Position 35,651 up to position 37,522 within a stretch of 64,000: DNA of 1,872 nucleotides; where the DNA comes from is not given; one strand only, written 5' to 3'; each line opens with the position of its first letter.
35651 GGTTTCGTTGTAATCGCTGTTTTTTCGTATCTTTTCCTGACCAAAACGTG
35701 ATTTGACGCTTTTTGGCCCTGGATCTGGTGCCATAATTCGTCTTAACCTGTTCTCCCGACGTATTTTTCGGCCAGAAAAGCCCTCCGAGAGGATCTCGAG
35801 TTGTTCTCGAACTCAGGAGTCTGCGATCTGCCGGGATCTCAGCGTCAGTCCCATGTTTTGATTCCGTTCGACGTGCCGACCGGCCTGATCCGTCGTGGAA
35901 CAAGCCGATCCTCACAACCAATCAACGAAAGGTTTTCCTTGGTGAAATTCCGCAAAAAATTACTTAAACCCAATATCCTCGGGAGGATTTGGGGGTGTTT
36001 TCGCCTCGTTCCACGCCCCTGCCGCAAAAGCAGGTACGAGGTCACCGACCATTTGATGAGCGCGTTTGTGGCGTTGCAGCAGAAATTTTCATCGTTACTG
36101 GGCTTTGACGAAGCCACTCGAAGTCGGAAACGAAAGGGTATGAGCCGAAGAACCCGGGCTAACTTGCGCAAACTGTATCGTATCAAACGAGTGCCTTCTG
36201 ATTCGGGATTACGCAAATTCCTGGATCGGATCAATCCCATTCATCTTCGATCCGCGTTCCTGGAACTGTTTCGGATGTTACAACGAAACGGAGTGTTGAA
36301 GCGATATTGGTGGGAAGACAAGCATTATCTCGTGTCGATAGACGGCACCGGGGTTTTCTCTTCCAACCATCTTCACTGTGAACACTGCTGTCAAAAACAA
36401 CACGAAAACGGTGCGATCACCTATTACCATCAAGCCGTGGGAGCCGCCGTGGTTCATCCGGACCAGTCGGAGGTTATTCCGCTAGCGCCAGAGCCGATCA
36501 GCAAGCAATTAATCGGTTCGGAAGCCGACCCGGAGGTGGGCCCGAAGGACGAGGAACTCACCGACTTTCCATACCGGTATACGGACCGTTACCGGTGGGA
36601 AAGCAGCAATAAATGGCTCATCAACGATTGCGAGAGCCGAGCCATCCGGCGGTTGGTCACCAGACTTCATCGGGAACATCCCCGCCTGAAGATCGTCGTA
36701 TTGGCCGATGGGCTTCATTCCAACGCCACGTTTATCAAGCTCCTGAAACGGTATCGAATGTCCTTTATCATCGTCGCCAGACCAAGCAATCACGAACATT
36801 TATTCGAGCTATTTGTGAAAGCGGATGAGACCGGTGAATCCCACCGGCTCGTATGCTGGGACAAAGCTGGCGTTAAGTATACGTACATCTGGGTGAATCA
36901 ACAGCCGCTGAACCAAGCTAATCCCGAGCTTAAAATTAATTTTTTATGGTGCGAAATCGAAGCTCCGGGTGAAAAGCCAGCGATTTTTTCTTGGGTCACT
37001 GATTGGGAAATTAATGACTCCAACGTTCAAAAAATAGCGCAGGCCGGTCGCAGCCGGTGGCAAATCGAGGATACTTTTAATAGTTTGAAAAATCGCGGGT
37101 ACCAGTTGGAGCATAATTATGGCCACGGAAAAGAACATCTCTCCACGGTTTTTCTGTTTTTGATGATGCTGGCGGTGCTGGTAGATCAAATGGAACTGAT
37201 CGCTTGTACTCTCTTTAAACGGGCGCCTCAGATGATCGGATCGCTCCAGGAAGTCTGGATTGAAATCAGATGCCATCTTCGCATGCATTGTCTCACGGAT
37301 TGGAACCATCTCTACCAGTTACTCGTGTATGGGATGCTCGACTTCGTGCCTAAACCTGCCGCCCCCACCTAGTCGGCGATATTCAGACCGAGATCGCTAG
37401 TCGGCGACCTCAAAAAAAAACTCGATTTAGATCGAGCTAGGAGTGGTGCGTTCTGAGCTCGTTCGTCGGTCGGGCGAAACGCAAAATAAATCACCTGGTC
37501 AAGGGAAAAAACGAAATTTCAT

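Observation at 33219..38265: Three-layer nesting: an IS4-like element inside an IS5/ISNCY-like element inside a Dam-like DNA methyltransferase gene, with every junction reconstructable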

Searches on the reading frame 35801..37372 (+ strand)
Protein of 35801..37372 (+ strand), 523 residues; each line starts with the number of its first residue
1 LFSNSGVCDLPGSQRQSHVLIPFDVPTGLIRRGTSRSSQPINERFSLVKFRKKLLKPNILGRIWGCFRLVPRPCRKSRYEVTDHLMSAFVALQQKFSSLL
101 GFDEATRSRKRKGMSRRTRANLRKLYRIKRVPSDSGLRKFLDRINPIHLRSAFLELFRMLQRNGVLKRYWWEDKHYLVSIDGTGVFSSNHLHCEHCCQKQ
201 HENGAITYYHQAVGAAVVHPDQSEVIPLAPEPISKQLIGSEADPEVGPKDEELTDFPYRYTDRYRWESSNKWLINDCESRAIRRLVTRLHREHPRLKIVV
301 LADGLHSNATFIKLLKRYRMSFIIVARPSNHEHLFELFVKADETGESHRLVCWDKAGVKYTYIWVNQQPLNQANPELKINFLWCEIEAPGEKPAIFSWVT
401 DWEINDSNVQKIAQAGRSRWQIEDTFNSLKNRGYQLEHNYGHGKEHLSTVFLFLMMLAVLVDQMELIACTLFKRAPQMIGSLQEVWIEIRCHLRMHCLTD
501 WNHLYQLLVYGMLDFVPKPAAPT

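Call 5: search_protein_families(library=pfam, proteins=[window:35801-37372:+], max_evalue=0.01)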
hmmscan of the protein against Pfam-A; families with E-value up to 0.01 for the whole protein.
window:35801-37372:+ (523 aa): 2 families
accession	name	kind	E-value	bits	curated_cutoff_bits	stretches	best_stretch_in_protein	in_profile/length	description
PF01609.27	DDE_Tnp_1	-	3.2e-08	34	23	1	280-459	63-199/200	Transposase DDE domain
PF13808.11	DDE_Tnp_1_assoc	-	0.0054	17.2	32.3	0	71-155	10-86/88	DDE_Tnp_1-associated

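Call 6: search_protein_families(library=ncbifam, proteins=[window:35801-37372:+], max_evalue=0.01)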
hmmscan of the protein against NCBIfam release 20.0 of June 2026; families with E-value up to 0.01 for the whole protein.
window:35801-37372:+ (523 aa): 7 families
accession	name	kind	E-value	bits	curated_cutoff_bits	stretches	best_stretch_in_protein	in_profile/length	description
NF033591.1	transpos_IS4_2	equivalog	3.5e-08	33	152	1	408-460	223-276/340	IS4 family transposase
NF033559.2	transpos_IS1634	equivalog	9.6e-05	21.6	100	1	398-461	363-422/483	IS1634 family transposase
NF033592.1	transpos_IS4_1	equivalog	0.00013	21.2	115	0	397-458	265-324/332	IS4 family transposase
NF049999.1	transpos_IS701_3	equivalog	0.00056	18.9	170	0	407-432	304-329/412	IS701 family transposase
NF033539.1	transpos_IS1380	equivalog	0.0014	17.4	180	0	280-330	191-241/419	IS1380 family transposase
NF033590.1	transpos_IS4_3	equivalog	0.0015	17.6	160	1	372-467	228-325/405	IS4 family transposase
NF033540.2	transpos_IS701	equivalog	0.0043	16.4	150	1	283-432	169-331/363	IS701 family transposase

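Call 18: find_homologous_proteins(query=window:35801-37372:+)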
Query window:35801-37372:+ (523 aa): 1214 proteins with E <= 0.001 among 5248 candidates; the best 120 are listed.
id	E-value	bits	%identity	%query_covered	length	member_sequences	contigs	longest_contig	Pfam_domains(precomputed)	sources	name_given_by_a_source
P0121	0.0e+0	1236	100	100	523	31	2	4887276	PF01609.28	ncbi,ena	-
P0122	2.7e-142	493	50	91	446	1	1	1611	PF01609.28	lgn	-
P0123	1.4e-139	484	48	91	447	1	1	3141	PF01609.28,PF17660.7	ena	-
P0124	9.6e-105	369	44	81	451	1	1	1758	PF01609.28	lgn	-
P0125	3.4e-104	367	41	89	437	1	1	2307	-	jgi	jgi:hypothetical protein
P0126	4.1e-104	367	41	88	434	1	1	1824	-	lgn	-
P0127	1.2e-102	362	40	89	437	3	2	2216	PF01609.28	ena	-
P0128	9.0e-102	359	42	88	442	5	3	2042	-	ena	-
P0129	1.2e-101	359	40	91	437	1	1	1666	-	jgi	-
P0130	1.3e-101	359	41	90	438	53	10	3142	PF01609.28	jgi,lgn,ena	jgi:DDE family transposase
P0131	1.8e-101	359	40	90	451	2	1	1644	-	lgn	-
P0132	3.1e-101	358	40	89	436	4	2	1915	-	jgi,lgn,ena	-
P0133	5.8e-101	357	40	89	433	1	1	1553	-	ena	-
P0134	6.9e-101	357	40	91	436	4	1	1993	-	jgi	-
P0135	1.3e-100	356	40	90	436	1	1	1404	-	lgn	-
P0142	2.3e-99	352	38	88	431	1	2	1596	PF01609.28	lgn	-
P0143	2.9e-99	351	41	88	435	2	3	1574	PF01609.28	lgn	-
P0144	4.1e-99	351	40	90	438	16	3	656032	PF01609.28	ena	-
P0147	6.7e-99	350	42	86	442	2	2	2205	PF01609.28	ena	-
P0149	1.3e-98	349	41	87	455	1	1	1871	PF01609.28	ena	-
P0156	4.3e-98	347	41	86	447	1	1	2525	PF01609.28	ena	-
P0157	4.9e-98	347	40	88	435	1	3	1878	PF01609.28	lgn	-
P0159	6.7e-98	347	41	88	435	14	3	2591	PF01609.28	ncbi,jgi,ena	jgi:hypothetical protein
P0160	6.9e-98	347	41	86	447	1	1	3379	PF01609.28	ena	-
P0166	1.9e-97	345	37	91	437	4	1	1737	PF01609.28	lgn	-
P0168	2.2e-97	345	39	88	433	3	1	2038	PF01609.28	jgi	jgi:hypothetical protein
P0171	2.6e-97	345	39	89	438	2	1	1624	PF01609.28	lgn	-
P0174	4.3e-97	344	41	85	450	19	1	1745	PF01609.28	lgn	-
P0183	1.1e-96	343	41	85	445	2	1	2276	PF01609.28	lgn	-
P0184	1.1e-96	343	39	90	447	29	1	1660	PF01609.28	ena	-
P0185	1.2e-96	343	39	90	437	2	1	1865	PF01609.28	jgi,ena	-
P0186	1.4e-96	342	40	85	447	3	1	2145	PF01609.28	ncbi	-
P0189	1.5e-96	342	41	85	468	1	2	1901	PF01609.28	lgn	-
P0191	2.0e-96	342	41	84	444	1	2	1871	PF01609.28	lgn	-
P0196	2.4e-96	342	39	87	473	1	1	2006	PF01609.28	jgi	jgi:hypothetical protein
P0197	2.7e-96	341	39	89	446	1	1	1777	PF01609.28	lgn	-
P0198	3.0e-96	341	42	85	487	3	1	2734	PF01609.28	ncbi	-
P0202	3.6e-96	341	39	88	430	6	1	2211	PF01609.28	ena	-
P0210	7.5e-96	340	40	88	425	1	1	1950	PF01609.28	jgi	jgi:hypothetical protein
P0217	2.8e-95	338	39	91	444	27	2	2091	PF01609.28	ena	-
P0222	3.6e-95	338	41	85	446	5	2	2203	PF01609.28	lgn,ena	-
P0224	4.1e-95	337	40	89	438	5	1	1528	PF01609.28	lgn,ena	-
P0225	4.3e-95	337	37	88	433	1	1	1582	PF01609.28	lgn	-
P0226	4.5e-95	337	40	85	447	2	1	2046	PF01609.28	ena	-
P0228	5.0e-95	337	39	87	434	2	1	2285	PF01609.28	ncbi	-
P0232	5.5e-95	337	39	84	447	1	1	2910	PF01609.28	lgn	-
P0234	5.7e-95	337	40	88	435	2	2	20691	PF01609.28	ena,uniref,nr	uniref:Transposase IS4-like domain-containing protein n=1 Tax=Candidatus Kentrum sp. DK TaxID=212656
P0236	6.8e-95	337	39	90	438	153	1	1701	PF01609.28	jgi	jgi:hypothetical protein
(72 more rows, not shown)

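Call 19: find_encoding_contigs(protein=P0121, flank=5000, max_places=10)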
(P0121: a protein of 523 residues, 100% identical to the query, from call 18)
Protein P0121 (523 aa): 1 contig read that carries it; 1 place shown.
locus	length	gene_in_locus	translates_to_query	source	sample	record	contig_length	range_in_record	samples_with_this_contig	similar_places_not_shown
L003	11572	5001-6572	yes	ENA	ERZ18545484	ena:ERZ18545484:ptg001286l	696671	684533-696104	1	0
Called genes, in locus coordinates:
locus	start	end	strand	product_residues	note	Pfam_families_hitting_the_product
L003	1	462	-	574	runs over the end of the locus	PF13098:Thioredoxin_2 (faint), PF00578:AhpC-TSA, PF08534:Redoxin, PF13905:Thioredoxin_8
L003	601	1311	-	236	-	PF13592:HTH_33, PF13358:DDE_3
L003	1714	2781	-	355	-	-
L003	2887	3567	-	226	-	PF00578:AhpC-TSA, PF08534:Redoxin, PF00085:Thioredoxin (faint), PF13098:Thioredoxin_2 (weak), PF13905:Thioredoxin_8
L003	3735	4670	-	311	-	-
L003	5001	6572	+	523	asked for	PF01609:DDE_Tnp_1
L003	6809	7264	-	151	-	-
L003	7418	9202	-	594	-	-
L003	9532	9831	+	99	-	-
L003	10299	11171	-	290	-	PF01695:IstB_IS21, PF00308:Bac_DnaA (weak), PF00004:AAA (faint)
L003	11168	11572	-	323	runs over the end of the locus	?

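Call 20: list_cluster_members(proteins=[P0121, P0001])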
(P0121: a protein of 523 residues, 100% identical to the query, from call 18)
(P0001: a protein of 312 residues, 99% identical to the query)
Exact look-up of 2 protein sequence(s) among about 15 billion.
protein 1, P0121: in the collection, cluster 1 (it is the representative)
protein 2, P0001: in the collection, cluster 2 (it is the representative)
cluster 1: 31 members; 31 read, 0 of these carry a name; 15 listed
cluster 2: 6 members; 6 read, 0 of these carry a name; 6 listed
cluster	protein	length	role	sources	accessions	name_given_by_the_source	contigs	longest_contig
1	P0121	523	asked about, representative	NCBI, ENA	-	-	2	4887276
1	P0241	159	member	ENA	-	-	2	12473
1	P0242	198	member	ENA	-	-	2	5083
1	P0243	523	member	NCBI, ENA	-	-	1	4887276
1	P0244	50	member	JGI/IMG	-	-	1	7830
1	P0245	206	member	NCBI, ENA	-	-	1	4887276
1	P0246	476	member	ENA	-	-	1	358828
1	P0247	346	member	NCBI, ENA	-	-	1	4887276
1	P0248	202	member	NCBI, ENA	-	-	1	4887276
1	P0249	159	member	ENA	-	-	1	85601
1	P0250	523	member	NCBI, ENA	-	-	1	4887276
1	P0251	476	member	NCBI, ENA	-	-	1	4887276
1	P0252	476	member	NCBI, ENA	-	-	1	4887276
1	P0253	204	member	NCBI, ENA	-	-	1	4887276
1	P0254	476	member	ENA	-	-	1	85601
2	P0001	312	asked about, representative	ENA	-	-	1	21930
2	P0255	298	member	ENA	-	-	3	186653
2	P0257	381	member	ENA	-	-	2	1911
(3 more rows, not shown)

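Call 22: find_encoding_contigs(protein=P0257, flank=5000, max_places=6)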
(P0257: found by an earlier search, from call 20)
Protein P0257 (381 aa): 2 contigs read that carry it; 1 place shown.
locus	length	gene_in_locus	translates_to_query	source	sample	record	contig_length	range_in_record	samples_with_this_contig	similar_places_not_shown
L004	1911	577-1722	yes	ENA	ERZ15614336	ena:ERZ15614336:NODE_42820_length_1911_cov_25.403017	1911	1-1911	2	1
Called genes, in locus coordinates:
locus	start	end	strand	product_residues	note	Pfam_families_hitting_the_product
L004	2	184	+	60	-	?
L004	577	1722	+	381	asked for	PF02086:MethyltransfD12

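Call 49: find_related_loci(query=window:35942-37372:+, collection=genome_contigs, flank=3000)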
Query window:35942-37372:+ (476 aa) in genome_contigs; peptide patterns used: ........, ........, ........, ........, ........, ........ (x = any residue, [..] = any of these).
9 stretches matched a pattern, but none encodes a relative of the query by tblastn (E <= 1e-3).

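Call 57: find_encoding_contigs(protein=P0255, flank=8000, max_places=6)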
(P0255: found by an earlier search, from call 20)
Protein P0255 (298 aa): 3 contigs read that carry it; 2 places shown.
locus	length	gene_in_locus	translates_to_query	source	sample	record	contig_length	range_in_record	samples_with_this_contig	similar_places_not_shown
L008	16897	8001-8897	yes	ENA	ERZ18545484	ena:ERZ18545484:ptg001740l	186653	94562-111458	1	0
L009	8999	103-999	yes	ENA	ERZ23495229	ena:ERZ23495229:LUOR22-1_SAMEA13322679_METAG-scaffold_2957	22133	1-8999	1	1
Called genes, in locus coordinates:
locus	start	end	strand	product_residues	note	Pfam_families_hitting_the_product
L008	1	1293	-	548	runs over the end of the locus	-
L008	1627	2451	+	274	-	PF14236:DruA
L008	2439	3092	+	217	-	PF14706:Tnp_DNA_bind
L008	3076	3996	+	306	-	PF01609:DDE_Tnp_1, PF02281:Dimer_Tnp_Tn5 (weak)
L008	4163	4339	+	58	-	-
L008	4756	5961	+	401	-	PF01609:DDE_Tnp_1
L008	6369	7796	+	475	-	-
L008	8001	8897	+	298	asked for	PF02086:MethyltransfD12 (weak)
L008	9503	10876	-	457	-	-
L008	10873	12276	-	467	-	-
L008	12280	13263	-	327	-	PF13243:SQHop_cyclase_C (weak)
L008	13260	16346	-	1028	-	-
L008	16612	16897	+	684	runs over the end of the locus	PF03571:Peptidase_M49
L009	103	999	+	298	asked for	PF02086:MethyltransfD12 (weak)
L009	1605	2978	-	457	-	-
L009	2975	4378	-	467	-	-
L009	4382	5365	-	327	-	PF13243:SQHop_cyclase_C (weak)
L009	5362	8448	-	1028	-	-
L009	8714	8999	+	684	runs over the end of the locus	PF03571:Peptidase_M49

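Call 62: search_dna_similar(query=window:35942-37372:+, collection=plasmids, mode=protein, max_rows=12)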
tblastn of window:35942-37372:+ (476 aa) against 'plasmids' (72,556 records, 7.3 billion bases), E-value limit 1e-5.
Records with a match: 16; places in all: 21; records where one place covers at least 80% of the query: 10.
Best place of each record, by identity: <60% 16.
By first word of the organism name: Nostoc 6; Calothrix 2; Legionella 1; Saccharobesus 1; Aureispira 1; Anabaena 1; Gloeothece 1; Acaryochloris 1; Methylomagnum 1; Vibrio 1.
By predicted mobility (MOB-suite, as given by PLSDB): non-mobilizable 10; conjugative 3; mobilizable 3.
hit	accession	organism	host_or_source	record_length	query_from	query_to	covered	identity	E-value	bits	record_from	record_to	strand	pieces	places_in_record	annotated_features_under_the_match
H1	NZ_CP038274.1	Legionella israelensis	cell culture,water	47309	28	464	92%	37.6%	1e-73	259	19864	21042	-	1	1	hypothetical protein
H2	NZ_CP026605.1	Saccharobesus litoralis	algae mud,microbial mat/biofilm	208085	24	462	92%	32.4%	1e-58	216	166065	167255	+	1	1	hypothetical protein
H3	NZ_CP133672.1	Aureispira sp. CCB-E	Monoculture,Seagrass (Zostera sp.) ...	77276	30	461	91%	32.3%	3e-55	206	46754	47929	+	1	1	hypothetical protein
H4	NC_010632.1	Nostoc punctiforme PCC 73102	-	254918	7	473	98%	28.5%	3e-52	197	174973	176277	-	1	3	ISNCY family transposase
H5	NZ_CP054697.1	Nostoc edaphicum CCNP1411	-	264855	25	470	94%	29.5%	3e-53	200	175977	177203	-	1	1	none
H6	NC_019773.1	Anabaena cylindrica PCC 7122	water, most likely pond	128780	25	470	94%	29.5%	3e-52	197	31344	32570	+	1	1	none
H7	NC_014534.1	Gloeothece verrucosa PCC 7822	fresh water in rice field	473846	32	462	91%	30.2%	1e-51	195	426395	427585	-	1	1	ISNCY family transposase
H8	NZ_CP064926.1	Acaryochloris marina S15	cell culture,surface of Pikea pinnata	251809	25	476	95%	28.3%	2e-40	162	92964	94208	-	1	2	ISNCY family transposase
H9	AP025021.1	Calothrix sp. PCC 7716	-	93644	25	468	93%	28.7%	1e-51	195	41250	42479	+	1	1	transposase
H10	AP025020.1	Calothrix sp. PCC 7716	-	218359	25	468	93%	28.7%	2e-51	195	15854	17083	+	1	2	transposase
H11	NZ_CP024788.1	Nostoc flagelliforme CCNUN1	cell culture,desert soil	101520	25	400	79%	31.3%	4e-53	200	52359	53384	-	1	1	none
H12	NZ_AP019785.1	Methylomagnum ishizawai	-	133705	11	376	77%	27.5%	2e-30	132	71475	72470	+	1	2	hypothetical protein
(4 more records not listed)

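Call 70: find_encoding_contigs(protein=P0246, flank=5000, max_places=8)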
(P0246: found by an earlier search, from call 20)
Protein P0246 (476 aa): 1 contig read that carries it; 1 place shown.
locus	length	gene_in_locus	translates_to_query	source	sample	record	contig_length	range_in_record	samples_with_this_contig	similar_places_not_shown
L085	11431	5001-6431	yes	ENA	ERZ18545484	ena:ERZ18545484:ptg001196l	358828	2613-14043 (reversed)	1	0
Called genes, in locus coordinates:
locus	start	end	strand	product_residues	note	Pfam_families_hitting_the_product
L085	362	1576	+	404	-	-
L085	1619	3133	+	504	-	PF22483:Mu-transpos_C_2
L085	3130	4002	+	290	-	PF01695:IstB_IS21, PF00308:Bac_DnaA (weak), PF00004:AAA (weak)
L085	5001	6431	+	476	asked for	PF01609:DDE_Tnp_1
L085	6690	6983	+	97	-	-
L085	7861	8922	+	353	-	PF01609:DDE_Tnp_1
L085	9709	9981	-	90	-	PF26697:ComGC_C (weak)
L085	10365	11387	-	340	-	PF01261:AP_endonuc_2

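Call 75: find_encoding_contigs(protein=P0254, flank=4000, max_places=8)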
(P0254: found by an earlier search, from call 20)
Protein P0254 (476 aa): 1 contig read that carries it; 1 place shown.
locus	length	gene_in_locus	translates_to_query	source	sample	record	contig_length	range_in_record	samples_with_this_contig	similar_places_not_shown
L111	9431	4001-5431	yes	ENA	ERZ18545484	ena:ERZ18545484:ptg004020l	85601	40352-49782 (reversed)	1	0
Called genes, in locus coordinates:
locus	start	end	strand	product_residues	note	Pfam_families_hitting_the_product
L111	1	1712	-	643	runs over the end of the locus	PF13091:PLDc_2 (weak), PF00270:DEAD (faint), PF00176:SNF2-rel_dom (weak)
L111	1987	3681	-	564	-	PF07669:Eco57I (weak)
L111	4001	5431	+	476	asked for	PF01609:DDE_Tnp_1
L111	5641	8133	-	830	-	-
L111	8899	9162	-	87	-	-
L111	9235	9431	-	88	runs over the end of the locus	-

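Call 76: find_encoding_contigs(protein=P0251, flank=4000, max_places=8)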
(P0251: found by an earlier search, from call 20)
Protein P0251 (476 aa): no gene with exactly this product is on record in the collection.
